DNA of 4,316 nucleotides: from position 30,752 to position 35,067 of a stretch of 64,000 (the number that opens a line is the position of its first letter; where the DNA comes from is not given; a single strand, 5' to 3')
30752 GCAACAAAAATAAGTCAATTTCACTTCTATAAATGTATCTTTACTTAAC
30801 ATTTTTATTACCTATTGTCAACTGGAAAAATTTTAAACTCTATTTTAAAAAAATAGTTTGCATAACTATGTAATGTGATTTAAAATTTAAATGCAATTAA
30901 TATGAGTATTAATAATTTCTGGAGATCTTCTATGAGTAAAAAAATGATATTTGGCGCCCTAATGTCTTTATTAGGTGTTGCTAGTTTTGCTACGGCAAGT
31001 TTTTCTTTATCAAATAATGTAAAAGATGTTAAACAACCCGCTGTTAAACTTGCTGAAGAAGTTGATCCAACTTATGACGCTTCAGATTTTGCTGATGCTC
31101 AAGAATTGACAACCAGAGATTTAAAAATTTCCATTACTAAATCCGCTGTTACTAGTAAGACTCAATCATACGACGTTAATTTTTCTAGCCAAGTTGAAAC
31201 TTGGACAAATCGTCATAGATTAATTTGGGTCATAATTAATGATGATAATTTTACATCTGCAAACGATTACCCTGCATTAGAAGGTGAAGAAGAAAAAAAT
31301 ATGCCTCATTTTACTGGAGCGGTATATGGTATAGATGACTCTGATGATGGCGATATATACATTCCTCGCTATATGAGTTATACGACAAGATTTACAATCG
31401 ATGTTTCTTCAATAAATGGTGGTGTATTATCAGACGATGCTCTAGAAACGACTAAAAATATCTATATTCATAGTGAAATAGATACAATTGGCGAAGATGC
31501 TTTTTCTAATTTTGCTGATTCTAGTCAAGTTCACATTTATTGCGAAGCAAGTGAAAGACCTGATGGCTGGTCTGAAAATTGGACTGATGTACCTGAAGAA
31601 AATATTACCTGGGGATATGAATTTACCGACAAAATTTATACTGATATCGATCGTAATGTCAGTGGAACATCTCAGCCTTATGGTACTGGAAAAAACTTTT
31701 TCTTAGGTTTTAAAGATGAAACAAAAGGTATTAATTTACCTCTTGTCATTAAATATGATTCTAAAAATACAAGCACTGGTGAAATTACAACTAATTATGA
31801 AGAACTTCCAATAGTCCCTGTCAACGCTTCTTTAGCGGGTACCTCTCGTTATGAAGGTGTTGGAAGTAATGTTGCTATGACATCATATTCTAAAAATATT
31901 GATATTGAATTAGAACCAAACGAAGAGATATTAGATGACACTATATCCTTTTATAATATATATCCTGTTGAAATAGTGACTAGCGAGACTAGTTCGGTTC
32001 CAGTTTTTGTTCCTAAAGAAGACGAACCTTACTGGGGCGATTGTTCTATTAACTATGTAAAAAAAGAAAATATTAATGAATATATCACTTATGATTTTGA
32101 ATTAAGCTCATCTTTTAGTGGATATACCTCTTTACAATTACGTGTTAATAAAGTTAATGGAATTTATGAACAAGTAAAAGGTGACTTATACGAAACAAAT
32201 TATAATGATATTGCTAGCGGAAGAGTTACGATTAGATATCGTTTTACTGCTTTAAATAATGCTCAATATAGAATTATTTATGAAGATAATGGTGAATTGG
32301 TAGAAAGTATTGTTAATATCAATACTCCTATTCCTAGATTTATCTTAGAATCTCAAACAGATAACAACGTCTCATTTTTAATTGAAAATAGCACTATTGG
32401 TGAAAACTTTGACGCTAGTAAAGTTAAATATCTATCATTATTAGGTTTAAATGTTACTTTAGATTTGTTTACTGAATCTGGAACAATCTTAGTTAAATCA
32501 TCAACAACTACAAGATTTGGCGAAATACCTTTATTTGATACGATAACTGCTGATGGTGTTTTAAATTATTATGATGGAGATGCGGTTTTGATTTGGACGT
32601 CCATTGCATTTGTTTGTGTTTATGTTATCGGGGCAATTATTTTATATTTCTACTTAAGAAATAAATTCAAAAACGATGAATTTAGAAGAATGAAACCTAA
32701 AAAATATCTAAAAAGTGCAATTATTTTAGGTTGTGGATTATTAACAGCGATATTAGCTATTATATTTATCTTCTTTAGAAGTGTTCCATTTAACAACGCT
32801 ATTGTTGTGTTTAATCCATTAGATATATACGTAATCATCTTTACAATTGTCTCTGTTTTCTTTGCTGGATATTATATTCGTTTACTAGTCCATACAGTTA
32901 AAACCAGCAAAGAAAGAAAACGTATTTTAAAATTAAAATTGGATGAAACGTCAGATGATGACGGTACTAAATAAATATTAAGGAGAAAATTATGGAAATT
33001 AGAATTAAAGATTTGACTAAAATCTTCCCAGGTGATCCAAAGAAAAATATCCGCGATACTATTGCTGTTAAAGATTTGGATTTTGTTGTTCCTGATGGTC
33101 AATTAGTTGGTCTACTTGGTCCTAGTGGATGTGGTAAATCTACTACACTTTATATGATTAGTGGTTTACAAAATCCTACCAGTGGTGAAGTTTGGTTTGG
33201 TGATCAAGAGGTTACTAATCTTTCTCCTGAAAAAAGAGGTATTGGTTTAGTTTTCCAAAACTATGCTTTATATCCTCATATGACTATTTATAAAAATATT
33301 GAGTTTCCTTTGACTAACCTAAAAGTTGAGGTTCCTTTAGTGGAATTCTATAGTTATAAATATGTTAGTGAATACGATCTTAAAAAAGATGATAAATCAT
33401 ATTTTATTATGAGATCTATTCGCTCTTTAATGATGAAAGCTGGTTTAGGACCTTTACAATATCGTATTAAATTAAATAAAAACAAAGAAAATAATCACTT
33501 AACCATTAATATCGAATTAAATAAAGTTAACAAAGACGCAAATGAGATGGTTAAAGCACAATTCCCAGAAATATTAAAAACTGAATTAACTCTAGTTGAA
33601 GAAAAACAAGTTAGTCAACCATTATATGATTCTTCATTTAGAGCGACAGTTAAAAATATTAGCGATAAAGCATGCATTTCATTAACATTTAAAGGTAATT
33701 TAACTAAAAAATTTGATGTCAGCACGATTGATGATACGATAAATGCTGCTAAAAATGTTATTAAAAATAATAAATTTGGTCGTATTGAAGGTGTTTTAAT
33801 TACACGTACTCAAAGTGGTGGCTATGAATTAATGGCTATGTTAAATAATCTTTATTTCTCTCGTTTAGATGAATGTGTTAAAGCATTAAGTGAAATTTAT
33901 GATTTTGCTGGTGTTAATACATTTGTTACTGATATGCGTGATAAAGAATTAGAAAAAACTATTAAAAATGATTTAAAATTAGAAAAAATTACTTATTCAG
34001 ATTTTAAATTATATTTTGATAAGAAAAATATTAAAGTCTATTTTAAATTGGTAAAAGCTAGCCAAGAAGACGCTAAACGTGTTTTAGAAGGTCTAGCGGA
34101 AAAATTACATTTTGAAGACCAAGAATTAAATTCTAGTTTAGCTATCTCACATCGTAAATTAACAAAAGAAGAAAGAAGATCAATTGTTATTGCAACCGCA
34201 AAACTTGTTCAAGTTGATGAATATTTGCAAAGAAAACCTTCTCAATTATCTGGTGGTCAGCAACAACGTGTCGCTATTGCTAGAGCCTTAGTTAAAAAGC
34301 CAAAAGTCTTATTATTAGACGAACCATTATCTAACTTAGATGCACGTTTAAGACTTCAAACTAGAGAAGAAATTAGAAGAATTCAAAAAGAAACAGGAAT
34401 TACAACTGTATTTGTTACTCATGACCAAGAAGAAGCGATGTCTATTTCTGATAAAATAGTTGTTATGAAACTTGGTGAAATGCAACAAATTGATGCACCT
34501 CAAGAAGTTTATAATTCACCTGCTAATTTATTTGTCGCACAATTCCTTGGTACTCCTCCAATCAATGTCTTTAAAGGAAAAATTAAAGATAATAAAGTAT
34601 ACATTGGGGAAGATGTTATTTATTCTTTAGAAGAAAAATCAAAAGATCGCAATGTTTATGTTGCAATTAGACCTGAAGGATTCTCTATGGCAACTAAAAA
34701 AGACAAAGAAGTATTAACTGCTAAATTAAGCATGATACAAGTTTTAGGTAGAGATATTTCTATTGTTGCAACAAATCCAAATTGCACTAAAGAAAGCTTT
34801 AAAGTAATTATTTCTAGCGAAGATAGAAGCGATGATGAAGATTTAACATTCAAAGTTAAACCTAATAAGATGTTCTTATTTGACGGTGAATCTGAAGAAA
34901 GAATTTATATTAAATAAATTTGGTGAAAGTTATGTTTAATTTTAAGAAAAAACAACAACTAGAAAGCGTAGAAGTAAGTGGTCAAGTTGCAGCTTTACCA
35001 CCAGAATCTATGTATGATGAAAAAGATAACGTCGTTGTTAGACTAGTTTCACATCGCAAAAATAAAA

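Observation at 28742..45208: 16-kb surface nucleic-acid capture, digestion and import locus built around a mycoplasma-style ABC importer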

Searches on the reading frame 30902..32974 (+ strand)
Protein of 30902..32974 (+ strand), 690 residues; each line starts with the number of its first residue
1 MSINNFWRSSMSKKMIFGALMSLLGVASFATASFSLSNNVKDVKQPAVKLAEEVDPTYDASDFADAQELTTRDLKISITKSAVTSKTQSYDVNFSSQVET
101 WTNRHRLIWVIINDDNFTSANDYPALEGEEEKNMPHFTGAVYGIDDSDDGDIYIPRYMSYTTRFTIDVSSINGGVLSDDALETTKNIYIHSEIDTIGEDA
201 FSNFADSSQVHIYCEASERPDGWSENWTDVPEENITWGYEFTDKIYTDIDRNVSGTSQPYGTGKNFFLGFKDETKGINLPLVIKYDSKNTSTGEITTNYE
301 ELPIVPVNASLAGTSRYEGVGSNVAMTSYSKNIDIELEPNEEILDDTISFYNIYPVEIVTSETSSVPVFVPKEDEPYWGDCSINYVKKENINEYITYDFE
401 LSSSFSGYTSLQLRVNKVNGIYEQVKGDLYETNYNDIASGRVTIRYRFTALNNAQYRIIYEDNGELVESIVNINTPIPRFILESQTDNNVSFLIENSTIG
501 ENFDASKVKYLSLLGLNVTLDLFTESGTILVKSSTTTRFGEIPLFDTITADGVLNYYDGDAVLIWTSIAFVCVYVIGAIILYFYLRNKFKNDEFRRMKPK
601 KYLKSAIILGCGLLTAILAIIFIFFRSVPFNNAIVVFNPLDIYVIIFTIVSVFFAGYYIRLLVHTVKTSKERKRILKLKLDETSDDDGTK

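Call 4: search_protein_families(library=pfam, proteins=[window:30902-32974:+], max_evalue=0.01)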
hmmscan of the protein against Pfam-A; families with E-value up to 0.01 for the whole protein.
window:30902-32974:+ (690 aa): 1 family
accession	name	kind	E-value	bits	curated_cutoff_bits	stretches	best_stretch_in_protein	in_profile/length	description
PF04276.17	DUF443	-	0.0011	19.2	26.2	1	568-654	95-183/202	Protein of unknown function (DUF443)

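Call 8: search_protein_families(library=ncbifam, proteins=[window:30902-32974:+], max_evalue=0.01)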
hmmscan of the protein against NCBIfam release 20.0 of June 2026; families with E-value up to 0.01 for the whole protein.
window:30902-32974:+ (690 aa): 1 family
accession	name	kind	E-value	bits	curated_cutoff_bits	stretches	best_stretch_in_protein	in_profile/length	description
NF043065.1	MMSYN1_0478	equivalog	0.0054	16.6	170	0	574-654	51-135/190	MFS transporter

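Call 37: find_homologous_proteins(query=window:30932-32974:+, max_evalue=0.001)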
Query window:30932-32974:+ (680 aa): 4 proteins with E <= 0.001 among 8000 candidates.
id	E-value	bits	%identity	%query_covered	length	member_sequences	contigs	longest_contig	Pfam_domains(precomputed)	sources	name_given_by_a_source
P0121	0.0e+0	1485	98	100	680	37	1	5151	-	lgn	-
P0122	0.0e+0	1280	83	100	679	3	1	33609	-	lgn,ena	-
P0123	7.9e-193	661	49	100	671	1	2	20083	-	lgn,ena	-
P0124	1.0e-164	568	45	100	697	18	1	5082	-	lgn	-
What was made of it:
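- Tried and rejected: Homologue search for the 680-aa membrane protein: only 4 hits, because the family evolves fast (call 37).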

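Call 40: search_protein_families(library=pfam, alignment_id=A2, max_evalue=0.01)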
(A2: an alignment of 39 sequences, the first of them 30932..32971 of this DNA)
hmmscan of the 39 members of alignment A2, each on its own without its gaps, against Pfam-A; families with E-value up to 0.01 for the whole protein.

A. member 1, window:30932-32971:+ (680 aa): 1 family
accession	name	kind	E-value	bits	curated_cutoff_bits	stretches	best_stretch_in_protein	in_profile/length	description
PF04276.17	DUF443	-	0.0011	19.2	26.2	1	558-644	95-183/202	Protein of unknown function (DUF443)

B. families by the number of members that match (of 39 scanned): 5 families
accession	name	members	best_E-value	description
PF13306.12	LRR_5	3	4.8e-05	BspA type Leucine rich repeat region (6 copies)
PF14510.11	ABC_trans_N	1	0.00057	ABC-transporter N-terminal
PF04276.17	DUF443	1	0.0011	Protein of unknown function (DUF443)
PF03189.18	Otopetrin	1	0.0014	Otopetrin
PF13273.12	DUF4064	1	0.0073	Protein of unknown function (DUF4064)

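Call 41: search_solved_structures(query=A2, max_evalue=1)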
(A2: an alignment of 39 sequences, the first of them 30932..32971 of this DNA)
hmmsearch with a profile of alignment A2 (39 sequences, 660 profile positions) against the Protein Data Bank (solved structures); distinct sequences matched with E-value up to 1: 6.
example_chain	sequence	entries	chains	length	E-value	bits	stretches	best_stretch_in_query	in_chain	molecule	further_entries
4gt6_A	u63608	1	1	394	1.3e-16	63.7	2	127-195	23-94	Cell surface protein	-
4fdw_A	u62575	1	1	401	1.9e-08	36.6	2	151-190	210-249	leucine rich hypothetical protein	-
4fs7_A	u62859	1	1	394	1.8e-07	33.4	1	139-195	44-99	Uncharacterized protein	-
4fd0_A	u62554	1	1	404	2.4e-06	29.7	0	141-190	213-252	Leucine rich hypothetical protein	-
7w5z_M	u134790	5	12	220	0.0055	18.6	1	532-578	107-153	Transmembrane protein, putative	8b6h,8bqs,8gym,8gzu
6mlx_A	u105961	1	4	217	0.34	12.7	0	153-201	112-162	Leucine-rich repeat protein TpLRR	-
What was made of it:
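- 30932..32974 (+): Conserved first gene: a 680-aa surface protein. It has a signal or anchor sequence, a BspA-type LRR-containing ectodomain, three C-terminal transmembrane helices, and conserved cytoplasmic motifs (NDEFRR and a terminal DDGT). Function unknown. Family profile hits PDB 4gt6 cell-surface LRR protein at E 1.3e-16; LRR_5 found in 3 members (calls 40, 41).
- Tried and rejected: A locus-derived profile gave only the LRR match (calls 40, 41).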

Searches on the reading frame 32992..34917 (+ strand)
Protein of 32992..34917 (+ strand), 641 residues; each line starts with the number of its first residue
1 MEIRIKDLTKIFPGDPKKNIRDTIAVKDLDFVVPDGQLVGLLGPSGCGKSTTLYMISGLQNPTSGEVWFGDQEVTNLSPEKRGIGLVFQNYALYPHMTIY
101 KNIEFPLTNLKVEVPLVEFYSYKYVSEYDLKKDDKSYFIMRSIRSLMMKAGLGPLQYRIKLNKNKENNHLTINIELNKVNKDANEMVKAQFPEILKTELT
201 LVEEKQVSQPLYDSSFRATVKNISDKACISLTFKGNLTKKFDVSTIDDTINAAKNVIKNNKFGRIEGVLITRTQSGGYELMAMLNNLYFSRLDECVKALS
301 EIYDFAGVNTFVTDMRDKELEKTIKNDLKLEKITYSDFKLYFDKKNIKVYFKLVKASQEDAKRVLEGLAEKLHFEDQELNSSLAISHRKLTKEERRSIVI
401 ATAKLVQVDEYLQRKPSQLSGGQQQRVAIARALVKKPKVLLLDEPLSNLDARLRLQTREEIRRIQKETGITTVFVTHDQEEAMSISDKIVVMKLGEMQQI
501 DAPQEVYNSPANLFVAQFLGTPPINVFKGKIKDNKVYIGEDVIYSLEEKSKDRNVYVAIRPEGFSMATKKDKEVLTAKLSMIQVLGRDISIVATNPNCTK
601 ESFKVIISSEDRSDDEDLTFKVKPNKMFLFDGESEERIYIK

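Call 4: search_protein_families(library=pfam, proteins=[window:32992-34917:+], max_evalue=0.01)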
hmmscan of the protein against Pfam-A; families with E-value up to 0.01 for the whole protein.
window:32992-34917:+ (641 aa): 3 families
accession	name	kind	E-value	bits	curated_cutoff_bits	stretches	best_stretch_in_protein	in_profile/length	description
PF00005.33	ABC_tran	-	1.6e-35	123.1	25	2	26-135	1-84/137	ABC transporter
PF13304.12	AAA_21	-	1.1e-06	29.3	27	1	354-480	190-301/304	AAA domain, putative AbiEii toxin, Type IV TA system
PF03215.21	Rad17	-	0.0098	16.3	23.8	0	37-103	46-112/186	Rad17 P-loop domain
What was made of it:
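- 32992..34917 (+): UgpC/MalK-type ABC ATPase, 641 aa, with an insertion of about 267 aa (roughly aa 114-385) between the Q-loop region and the signature motif. ABC_tran is split into two stretches (call 4).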

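Call 8: search_protein_families(library=ncbifam, proteins=[window:32992-34917:+], max_evalue=0.01)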
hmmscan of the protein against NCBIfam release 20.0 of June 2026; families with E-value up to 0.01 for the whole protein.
window:32992-34917:+ (641 aa): 185 families (the best 25 are shown)
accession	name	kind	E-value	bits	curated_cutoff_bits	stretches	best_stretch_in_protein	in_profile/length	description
NF008653.0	PRK11650.1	subfamily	2.2e-104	349.3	432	2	381-638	97-355/357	sn-glycerol-3-phosphate ABC transporter ATP-binding protein UgpC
NF040933.2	ABC_arch_GlcV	equivalog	1.9e-94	316.5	450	2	382-630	105-357/357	glucose ABC transporter ATP-binding protein GlcV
TIGR03265.1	PhnT2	equivalog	3.6e-94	315.9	457.7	2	383-612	99-329/353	putative 2-aminoethylphosphonate ABC transporter ATP-binding protein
NF006987.0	PRK09452.1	equivalog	2e-89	299.9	482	2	380-622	109-356/378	spermidine/putrescine ABC transporter ATP-binding protein PotA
TIGR01187.1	potA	subfamily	2.6e-88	296.3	355.6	2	383-583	65-274/325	polyamine ABC transporter ATP-binding protein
NF043075.1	MMSYN1_0197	equivalog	8.7e-88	294.5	550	2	382-626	96-335/341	spermidine/putrescine ABC transporter ATP-binding protein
NF008513.0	PRK11432.1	equivalog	1.2e-81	274.4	496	2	386-629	104-346/351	ferric ABC transporter ATP-binding protein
NF008233.0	PRK11000.1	equivalog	9.1e-81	271.5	568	2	380-636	95-361/369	maltose/maltodextrin ABC transporter ATP-binding protein MalK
TIGR00968.1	3a0106s01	subfamily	1.3e-77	260.5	342.75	2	383-521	95-233/237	sulfate ABC transporter ATP-binding protein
NF008105.0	PRK10851.1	equivalog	2.7e-73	246.7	502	2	396-612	114-329/362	sulfate/thiosulfate ABC transporter ATP-binding protein CysA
NF040840.2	tungstate_WtpC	equivalog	7.3e-70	236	440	2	383-572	95-284/347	tungstate ABC transporter ATP-binding protein WtpC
TIGR03258.1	PhnT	equivalog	1.8e-68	231.2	499.15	2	381-599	101-327/359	2-aminoethylphosphonate ABC transport system ATP-binding subunit PhnT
NF008621.0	PRK11607.1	equivalog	4e-66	223.3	613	2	378-571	109-309/377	putrescine ABC transporter ATP-binding subunit PotG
TIGR01186.1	proV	subfamily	5.4e-62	210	326.6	2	380-522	91-233/363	betaine/proline/choline family ABC transporter ATP-binding protein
NF040729.1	ABC_ATP_SaoA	equivalog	7.1e-51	173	360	2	3-113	2-105/248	ABC transporter ATP-binding protein SaoA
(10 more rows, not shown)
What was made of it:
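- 32992..34917 (+): UgpC model matches aa 381-638 to positions 97-355 (call 8).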

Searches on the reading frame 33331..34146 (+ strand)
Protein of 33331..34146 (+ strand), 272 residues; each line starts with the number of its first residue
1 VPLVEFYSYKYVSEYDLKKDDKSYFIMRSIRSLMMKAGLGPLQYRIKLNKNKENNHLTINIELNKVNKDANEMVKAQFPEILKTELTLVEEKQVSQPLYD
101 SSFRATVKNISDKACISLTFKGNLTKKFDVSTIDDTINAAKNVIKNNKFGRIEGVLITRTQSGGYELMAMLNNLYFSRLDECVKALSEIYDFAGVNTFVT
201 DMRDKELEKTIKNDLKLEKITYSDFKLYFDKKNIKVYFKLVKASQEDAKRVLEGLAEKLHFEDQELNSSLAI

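Call 76: search_protein_families(library=pfam, proteins=[window:33331-34146:+], max_evalue=1)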
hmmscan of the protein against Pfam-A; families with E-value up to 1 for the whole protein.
window:33331-34146:+ (272 aa): 3 families
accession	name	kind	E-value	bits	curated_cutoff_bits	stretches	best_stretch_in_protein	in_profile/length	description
PF00778.23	DIX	-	0.0089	16.3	22.2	1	203-242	9-49/77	DIX domain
PF02033.23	RBFA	-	0.025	15.3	34.7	1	205-268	11-77/105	Ribosome-binding factor A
PF14535.12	AMP-binding_C_2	-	0.09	13.5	25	1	34-89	13-71/96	AMP-binding enzyme C-terminal domain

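Call 79: search_protein_families(library=ncbifam, proteins=[window:33331-34146:+], max_evalue=1)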
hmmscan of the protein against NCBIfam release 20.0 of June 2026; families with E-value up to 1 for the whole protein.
window:33331-34146:+ (272 aa): 1 family
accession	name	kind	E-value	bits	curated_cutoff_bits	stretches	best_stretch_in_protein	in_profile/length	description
NF006693.0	PRK09242.1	equivalog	0.16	11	328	1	49-119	84-155/258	SDR family oxidoreductase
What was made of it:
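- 32992..34917 (+): No family match for the insertion (calls 76, 79).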
